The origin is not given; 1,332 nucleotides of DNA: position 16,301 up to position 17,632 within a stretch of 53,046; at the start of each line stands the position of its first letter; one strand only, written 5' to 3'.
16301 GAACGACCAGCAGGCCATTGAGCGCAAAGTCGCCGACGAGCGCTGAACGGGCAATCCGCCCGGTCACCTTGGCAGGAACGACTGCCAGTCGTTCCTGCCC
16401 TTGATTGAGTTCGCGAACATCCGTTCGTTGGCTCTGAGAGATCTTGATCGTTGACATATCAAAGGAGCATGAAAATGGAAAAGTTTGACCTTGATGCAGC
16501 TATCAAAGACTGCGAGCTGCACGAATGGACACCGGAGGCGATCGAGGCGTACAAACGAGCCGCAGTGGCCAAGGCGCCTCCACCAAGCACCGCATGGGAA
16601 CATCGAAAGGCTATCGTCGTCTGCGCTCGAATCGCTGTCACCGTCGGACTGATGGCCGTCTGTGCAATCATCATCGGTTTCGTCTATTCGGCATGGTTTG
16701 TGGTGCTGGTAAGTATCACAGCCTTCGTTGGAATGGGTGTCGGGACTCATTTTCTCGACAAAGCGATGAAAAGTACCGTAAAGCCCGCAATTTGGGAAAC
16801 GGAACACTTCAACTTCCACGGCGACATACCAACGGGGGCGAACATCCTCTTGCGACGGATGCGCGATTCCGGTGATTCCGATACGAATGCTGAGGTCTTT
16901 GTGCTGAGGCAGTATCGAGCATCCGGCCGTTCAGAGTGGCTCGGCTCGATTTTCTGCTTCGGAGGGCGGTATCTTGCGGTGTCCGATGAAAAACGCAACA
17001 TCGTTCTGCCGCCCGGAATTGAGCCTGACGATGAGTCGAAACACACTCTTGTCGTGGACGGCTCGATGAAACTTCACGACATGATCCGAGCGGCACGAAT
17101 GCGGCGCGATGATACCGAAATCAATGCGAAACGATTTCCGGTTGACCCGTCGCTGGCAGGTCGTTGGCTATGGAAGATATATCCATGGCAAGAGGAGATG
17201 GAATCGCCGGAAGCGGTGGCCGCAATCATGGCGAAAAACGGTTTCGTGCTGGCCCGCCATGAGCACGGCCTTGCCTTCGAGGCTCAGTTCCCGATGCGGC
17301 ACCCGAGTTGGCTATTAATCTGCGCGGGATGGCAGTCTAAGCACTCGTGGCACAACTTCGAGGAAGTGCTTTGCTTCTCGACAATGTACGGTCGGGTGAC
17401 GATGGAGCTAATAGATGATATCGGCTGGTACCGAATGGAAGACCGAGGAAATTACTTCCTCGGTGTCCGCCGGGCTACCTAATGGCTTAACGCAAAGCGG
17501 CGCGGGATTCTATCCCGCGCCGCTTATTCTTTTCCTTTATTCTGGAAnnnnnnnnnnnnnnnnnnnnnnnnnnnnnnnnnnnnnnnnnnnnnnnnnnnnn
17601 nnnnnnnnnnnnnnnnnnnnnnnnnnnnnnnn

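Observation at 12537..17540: Two tandem 'TrmB-like regulator + divergent orphan cargo' cassettes between argS and rplK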

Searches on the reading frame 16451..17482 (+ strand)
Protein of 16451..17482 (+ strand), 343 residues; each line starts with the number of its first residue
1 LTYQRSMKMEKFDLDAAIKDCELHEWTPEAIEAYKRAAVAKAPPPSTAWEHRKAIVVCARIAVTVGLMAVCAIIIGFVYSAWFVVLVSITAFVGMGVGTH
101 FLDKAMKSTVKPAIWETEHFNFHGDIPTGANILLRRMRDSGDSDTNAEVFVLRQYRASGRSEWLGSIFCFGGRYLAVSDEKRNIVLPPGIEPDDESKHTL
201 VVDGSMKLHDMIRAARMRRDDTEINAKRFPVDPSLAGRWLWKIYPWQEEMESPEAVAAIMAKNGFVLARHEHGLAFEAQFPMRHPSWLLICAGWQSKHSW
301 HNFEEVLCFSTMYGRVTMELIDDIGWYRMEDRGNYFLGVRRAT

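Call 4: search_protein_families(library=pfam, max_evalue=1, proteins=[window:16451-17482:+])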
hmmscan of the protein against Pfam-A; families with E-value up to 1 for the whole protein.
window:16451-17482:+ (343 aa): 2 families
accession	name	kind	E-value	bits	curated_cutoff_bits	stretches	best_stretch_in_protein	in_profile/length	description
PF23021.3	6TM_2nd_PGAP2IP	-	0.19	12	27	1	231-323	24-114/181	PGAP2IP, second transmembrane domain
PF13787.11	HXXEE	-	0.35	12.1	25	0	47-115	38-101/114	Protein of unknown function with HXXEE motif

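Call 9: search_protein_families(library=ncbifam, max_evalue=1, proteins=[window:16451-17482:+])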
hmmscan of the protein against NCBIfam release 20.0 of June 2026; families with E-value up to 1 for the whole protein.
window:16451-17482:+ (343 aa): 0 families

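Call 10: search_protein_families(library=phrogs, max_evalue=1, proteins=[window:16451-17482:+])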
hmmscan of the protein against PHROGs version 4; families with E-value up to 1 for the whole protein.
window:16451-17482:+ (343 aa): 2 families
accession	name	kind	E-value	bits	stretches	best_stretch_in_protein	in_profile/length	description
phrog_33877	-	unknown function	0.16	13.4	1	70-110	12-46/58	-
phrog_27834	-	unknown function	0.44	11.8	1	52-98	5-54/77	-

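Call 11: search_protein_families(library=padloc, max_evalue=1, proteins=[window:16451-17482:+])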
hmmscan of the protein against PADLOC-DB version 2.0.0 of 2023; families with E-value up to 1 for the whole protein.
window:16451-17482:+ (343 aa): 0 families

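Call 40: search_protein_representatives(protein=window:16469-17482:+)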
Query: 337 residues. Proteins with E-value up to 0.001 (for the whole library): 24; up to 1e-10: 2; up to 1e-30: 2. The best 24 are listed.
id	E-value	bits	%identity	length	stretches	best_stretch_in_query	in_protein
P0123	3.1e-232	786.2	100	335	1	3-337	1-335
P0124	7.3e-43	163.5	38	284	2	103-334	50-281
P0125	8.5e-10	54.7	35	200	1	194-335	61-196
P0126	1.9e-08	50.3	29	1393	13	133-196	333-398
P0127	3.2e-07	46.3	43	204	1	195-288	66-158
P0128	3.7e-07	46.1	43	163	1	2-76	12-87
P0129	1.2e-06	44.4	33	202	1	185-279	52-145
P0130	1.4e-06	44.1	40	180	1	196-304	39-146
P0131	1.8e-06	43.8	39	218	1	3-81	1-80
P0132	1.2e-05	41.1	34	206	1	194-304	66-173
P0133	2.9e-05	39.9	37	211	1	196-280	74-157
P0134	3.2e-05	39.7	31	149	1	206-290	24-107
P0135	3.3e-05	39.6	35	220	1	14-182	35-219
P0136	4.6e-05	39.2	32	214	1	169-288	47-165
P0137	5.1e-05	39.0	30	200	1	187-288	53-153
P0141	1.8e-04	37.3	27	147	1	189-287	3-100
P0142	2.0e-04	37.1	25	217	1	178-294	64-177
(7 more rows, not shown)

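Call 43: search_protein_families(library=pfam, alignment_id=A3, max_evalue=1)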
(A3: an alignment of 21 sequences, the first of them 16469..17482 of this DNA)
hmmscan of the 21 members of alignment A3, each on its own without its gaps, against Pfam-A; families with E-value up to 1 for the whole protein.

A. member 1, window:16469-17482:+ (337 aa): 3 families
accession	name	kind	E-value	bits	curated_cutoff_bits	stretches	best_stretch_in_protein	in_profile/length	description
PF23021.3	6TM_2nd_PGAP2IP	-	0.17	12.1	27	1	225-317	24-114/181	PGAP2IP, second transmembrane domain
PF13787.11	HXXEE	-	0.35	12.1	25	0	41-109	38-101/114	Protein of unknown function with HXXEE motif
PF20315.3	DUF6611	-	0.37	11.3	27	0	38-103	37-104/168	Family of unknown function (DUF6611)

B. families by the number of members that match (of 21 scanned): 7 families
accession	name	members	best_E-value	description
PF21000.2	RMI1_N_N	1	0.022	RMI1, N-terminal helical domain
PF23021.3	6TM_2nd_PGAP2IP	1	0.17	PGAP2IP, second transmembrane domain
PF17910.6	FeoB_Cyto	1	0.2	FeoB cytosolic helical domain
PF13787.11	HXXEE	1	0.35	Protein of unknown function with HXXEE motif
PF20315.3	DUF6611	1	0.37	Family of unknown function (DUF6611)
PF03805.18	CLAG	1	0.41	Cytoadherence-linked asexual protein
PF19536.4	POU2F1_C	1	0.96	POU domain, class 2, transcription factor 1 C-terminal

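Call 44: find_homologous_proteins(query=A3, max_evalue=0.001)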
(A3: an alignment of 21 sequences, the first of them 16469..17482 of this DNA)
Query A3 (21 sequences) (337 aa, profile of the alignment): 2 proteins with E <= 0.001 among 8000 candidates.
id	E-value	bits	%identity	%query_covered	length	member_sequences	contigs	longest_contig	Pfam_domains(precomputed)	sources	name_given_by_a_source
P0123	5.1e-54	201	100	99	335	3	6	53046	-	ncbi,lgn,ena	-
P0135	1.1e-13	69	26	50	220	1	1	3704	-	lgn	-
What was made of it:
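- Tried and rejected: It returned only two proteins (call 44) and used up the last such search.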

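Call 53: list_cluster_members(proteins=[P0124, P0125, P0127, P0129, P0132, P0133, P0137, P0141, P0142, P0131])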
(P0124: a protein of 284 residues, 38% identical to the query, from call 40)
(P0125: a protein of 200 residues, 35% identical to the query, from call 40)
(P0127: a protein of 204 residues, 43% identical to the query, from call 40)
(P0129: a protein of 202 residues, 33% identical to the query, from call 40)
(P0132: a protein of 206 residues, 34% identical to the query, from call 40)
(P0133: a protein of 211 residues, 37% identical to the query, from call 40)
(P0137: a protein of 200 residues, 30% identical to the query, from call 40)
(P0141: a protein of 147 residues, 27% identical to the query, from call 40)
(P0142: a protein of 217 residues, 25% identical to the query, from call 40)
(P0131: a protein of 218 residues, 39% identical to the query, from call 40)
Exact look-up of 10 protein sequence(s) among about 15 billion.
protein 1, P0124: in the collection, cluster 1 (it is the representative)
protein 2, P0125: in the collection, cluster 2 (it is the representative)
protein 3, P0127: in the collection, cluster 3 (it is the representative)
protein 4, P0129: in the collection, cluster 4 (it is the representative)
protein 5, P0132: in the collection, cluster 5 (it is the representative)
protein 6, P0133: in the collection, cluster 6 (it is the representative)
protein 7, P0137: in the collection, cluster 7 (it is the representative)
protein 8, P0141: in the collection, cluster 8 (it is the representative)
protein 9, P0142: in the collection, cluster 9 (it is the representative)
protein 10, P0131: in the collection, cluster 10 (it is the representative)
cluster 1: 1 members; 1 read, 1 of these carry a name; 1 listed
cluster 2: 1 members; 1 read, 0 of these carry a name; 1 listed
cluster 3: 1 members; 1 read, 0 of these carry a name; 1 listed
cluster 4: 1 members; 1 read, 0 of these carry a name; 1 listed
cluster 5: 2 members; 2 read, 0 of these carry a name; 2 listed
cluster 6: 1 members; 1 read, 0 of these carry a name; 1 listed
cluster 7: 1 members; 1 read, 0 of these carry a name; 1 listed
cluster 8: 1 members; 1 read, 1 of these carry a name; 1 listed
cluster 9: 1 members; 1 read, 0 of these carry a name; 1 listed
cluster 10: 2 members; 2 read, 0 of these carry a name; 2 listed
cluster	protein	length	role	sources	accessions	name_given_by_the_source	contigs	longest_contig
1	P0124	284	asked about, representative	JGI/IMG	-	hypothetical protein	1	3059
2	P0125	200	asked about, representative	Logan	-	-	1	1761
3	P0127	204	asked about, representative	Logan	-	-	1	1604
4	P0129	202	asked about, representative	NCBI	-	-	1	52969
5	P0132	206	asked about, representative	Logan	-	-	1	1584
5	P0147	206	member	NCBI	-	-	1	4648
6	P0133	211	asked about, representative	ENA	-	-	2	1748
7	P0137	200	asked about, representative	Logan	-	-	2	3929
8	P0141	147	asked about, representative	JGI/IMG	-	hypothetical protein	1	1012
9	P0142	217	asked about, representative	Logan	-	-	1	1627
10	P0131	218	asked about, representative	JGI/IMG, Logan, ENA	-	-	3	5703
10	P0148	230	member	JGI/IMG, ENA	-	-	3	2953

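Call 54: find_encoding_contigs(protein=P0124, flank=6000, max_places=3)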
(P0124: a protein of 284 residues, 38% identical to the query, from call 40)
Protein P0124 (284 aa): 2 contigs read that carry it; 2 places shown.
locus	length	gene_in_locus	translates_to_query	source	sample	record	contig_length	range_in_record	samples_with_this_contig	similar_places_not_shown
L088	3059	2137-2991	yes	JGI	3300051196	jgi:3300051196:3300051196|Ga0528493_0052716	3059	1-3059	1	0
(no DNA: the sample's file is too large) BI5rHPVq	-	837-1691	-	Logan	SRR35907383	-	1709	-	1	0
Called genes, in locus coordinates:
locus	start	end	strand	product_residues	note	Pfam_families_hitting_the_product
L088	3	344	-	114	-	?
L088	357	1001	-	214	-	PF02223:Thymidylate_kin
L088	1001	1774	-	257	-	PF01978:TrmB, PF09339:HTH_IclR (faint)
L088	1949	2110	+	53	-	-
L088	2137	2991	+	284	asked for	-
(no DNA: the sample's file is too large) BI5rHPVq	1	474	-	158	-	?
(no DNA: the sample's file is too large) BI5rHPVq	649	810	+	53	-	-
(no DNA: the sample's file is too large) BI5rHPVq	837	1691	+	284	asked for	-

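Call 81: find_encoding_contigs(protein=P0129, flank=6000, max_places=2)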
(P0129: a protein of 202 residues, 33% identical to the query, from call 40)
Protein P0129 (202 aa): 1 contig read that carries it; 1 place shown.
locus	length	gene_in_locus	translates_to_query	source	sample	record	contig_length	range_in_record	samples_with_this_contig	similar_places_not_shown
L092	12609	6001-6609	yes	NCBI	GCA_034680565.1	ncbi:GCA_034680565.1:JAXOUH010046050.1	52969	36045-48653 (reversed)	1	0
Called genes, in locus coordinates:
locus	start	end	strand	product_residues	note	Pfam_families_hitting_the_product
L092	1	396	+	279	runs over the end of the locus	PF00181:Ribosomal_L2_N, PF03947:Ribosomal_L2_C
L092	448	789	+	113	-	PF00203:Ribosomal_S19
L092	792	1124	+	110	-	PF00237:Ribosomal_L22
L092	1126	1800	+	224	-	PF07650:KH_2, PF00189:Ribosomal_S3_C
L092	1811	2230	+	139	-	PF00252:Ribosomal_L16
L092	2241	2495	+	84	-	PF00366:Ribosomal_S17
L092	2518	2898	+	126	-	PF00238:Ribosomal_L14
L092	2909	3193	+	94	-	PF22682:Ribosomal_uL24m-like, PF00467:KOW (weak), PF17136:ribosomal_L24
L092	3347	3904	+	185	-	PF00281:Ribosomal_L5, PF00673:Ribosomal_L5_C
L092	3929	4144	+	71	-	PF01197:Ribosomal_L31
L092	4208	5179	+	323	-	PF03462:PCRF, PF00472:RF-1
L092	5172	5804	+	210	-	PF01725:Ham1p_like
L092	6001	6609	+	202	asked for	-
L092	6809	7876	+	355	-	-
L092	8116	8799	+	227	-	PF00318:Ribosomal_S2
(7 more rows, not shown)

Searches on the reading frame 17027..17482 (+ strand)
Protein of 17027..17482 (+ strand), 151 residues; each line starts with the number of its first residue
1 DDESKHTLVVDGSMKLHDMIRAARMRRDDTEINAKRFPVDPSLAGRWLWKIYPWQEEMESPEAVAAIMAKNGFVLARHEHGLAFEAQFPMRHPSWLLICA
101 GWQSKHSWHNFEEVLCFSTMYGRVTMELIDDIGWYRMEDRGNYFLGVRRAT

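Call 46: search_solved_structures(query=A4, max_evalue=10, show_alignments=1)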
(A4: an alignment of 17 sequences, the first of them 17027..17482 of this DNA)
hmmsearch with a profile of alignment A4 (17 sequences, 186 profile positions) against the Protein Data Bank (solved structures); distinct sequences matched with E-value up to 10: 0.
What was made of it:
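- On C-type lectin-like fold (C2b C-terminal domain): No sequence hit (call 46).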

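Call 49: predict_structure(alignment_id=A4)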
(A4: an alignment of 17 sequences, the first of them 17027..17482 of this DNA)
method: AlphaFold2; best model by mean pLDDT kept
length: 151 residues; sequences in the alignment: 17
mean_pLDDT: 86.5   pTM: 0.85
mean pLDDT of the five models: 86.5, 84.0, 83.5, 79.5, 79.4
residues with pLDDT >= 90: 85; 70-90: 45; 50-70: 19; < 50: 2
segments of 3 or more residues with pLDDT < 50: none
pLDDT, mean of each block of 10 residues (from residue 1): 76 95 83 92 97 88 91 96 95 89 72 87 87 56 93 82
secondary structure, 60 per line:
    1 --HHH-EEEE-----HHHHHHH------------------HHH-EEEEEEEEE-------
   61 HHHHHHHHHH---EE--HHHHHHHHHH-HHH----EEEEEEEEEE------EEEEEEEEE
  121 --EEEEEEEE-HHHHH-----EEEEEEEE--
elements in order: E7-10 H16-22 E45-53 H61-70 H78-87 E96-105 E112-120 E123-130 H132-136 E142-149
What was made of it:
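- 16475..17482 (+): C2b, 335 aa. It has a conserved N-terminal motif, a two-helix membrane hairpin, a middle domain (aa ~103-196) and a C-terminal domain of about 140 aa from an uncurated family. The C-domain AF2 model has pLDDT 86.5 and pTM 0.85 (call 49).
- On C-type lectin-like fold (C2b C-terminal domain): The order of secondary-structure elements is compatible (call 49).
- A confident fold for the C2b C-domain (call 49).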

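Call 52: fold_search(model_id=the predicted structure, library=pdb)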
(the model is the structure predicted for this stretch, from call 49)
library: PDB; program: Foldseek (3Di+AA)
matches with E <= 10: 273; with E <= 0.001: 0
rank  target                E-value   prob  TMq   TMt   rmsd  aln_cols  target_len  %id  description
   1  1ukm_B                1.8e-01  0.63  0.39  0.45   6.7       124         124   10  Crystal structure of EMS16, an Antagonist of collagen receptor integrin alpha2beta1 (GPIa/IIa) (released 2003-11-04)
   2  1sb2_B                3.5e-01  0.69  0.45  0.53   4.5       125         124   14  High resolution Structure determination of rhodocetin (released 2005-02-01)
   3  8xsx_LK               8.1e-01  0.06  0.14  0.13   9.7        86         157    9  Cryo-EM structure of the human 80S ribosome with Tigecycline, E-tRNA, SERBP1 and eEF2 (released 2024-07-10)
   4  3bnv_F                8.1e-01  0.02  0.12  0.13  16.1       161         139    8  Crystal structure of Cj0977, a sigma28-regulated virulence protein from Campylobacter jejuni. (released 2008-10-28)
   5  6inu_A                8.6e-01  0.25  0.37  0.15   6.2       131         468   11  Crystal structure of the CysR-CTLD2 fragment of human MR at acidic pH (pH 4.6) (released 2019-09-18)
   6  6xrf_H                1.0e+00  0.06  0.18  0.18  12.8       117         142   11  EagT6 Tse6 NT complex (released 2020-12-30)
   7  3bnv_D                1.0e+00  0.03  0.16  0.16  14.8       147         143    8  Crystal structure of Cj0977, a sigma28-regulated virulence protein from Campylobacter jejuni. (released 2008-10-28)
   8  6xrf_A                1.1e+00  0.06  0.18  0.19  12.7       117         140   11  EagT6 Tse6 NT complex (released 2020-12-30)
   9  7ohr_k                1.2e+00  0.10  0.18  0.31   9.4        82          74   10  Nog1-TAP associated immature ribosomal particle population E from S. cerevisiae (released 2021-11-10)
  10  2nan_MODEL_1_A        1.4e+00  0.30  0.40  0.43   5.0       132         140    7  NMR structure of human DCL-1 (CD302) extracellular domain (released 2017-01-11)
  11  1t9m_A                1.5e+00  0.04  0.17  0.14  19.6       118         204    9  X-ray crystal structure of phzG from pseudomonas aeruginosa (released 2004-11-02)
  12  2qm4_B                1.5e+00  0.02  0.14  0.11  14.1       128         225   12  Crystal structure of human XLF/Cernunnos, a non-homologous end-joining factor (released 2007-12-11)
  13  6e8a_B                1.6e+00  0.04  0.19  0.20  14.2       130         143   12  Crystal structure of DcrB from Salmonella enterica at 1.92 Angstroms resolution (released 2018-10-31)
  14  3bnv_A                1.8e+00  0.01  0.12  0.12  15.8       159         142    9  Crystal structure of Cj0977, a sigma28-regulated virulence protein from Campylobacter jejuni. (released 2008-10-28)
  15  9j9h_d                1.9e+00  0.13  0.21  0.34   4.9        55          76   14  High-resolution cryo-EM structure of the Plasmodium falciparum 80S ribosome bound to RACK1 and E-tRNA (released 2025-06-04)
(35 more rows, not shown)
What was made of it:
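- On C-type lectin-like fold (C2b C-terminal domain): The best PDB hits are EMS16 and rhodocetin, at E 0.18-0.35, probability 0.63-0.69 and TM 0.45-0.53 (call 52).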

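Call 82: fold_search(model_id=the predicted structure, library=viral)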
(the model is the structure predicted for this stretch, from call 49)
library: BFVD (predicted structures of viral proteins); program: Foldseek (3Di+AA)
matches with E <= 10: 825; with E <= 0.001: 0
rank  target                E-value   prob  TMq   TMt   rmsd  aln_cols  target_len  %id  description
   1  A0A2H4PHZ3            2.7e-01  0.25  0.21  0.31   5.6        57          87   16  (no name in the UniProt tables at hand)
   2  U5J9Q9                3.2e-01  0.09  0.18  0.23  15.7       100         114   12  Uncharacterized protein [Bacillus phage vB_BanS-Tsamsa]
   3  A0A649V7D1            4.1e-01  0.14  0.16  0.19  10.1        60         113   15  Uncharacterized protein [Gordonia phage Avazak]
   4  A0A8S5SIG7            4.6e-01  0.38  0.22  0.48   8.3        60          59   15  Uncharacterized protein [Myoviridae sp. ct04y17]
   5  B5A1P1                4.6e-01  0.16  0.17  0.08   5.6        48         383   12  VP2 (Fragment) [Eyach virus]
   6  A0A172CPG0            4.9e-01  0.14  0.19  0.16  15.4        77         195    9  Uncharacterized protein [Pseudomonas phage vB_PaeM_MAG1]
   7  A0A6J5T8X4            5.2e-01  0.23  0.20  0.05   5.2        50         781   18  Uncharacterized protein [uncultured Caudovirales phage]
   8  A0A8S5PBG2            5.9e-01  0.15  0.19  0.20   8.9        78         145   18  DUF2634 domain-containing protein [Siphoviridae sp. ct0UO21]
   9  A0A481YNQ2            6.3e-01  0.12  0.20  0.18  11.1        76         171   12  Uncharacterized protein [Pithovirus LCDPAC02]
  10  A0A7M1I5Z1            6.7e-01  0.23  0.21  0.24   4.3        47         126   15  DRBM domain-containing protein [Erinaceus amurensis coronavirus]
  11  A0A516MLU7            6.7e-01  0.08  0.15  0.17  11.4        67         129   12  (no name in the UniProt tables at hand)
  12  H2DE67                7.1e-01  0.14  0.16  0.24   7.9        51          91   12  Uncharacterized protein [Erwinia phage PEp14]
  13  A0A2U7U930            7.1e-01  0.04  0.22  0.17  11.9       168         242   12  F-box domain containing protein [Pandoravirus quercus]
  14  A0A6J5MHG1            8.0e-01  0.21  0.20  0.26   8.5        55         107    7  Uncharacterized protein [uncultured Caudovirales phage]
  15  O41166                8.5e-01  0.11  0.16  0.22   8.8        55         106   11  Uncharacterized protein [Paramecium bursaria Chlorella virus 1]
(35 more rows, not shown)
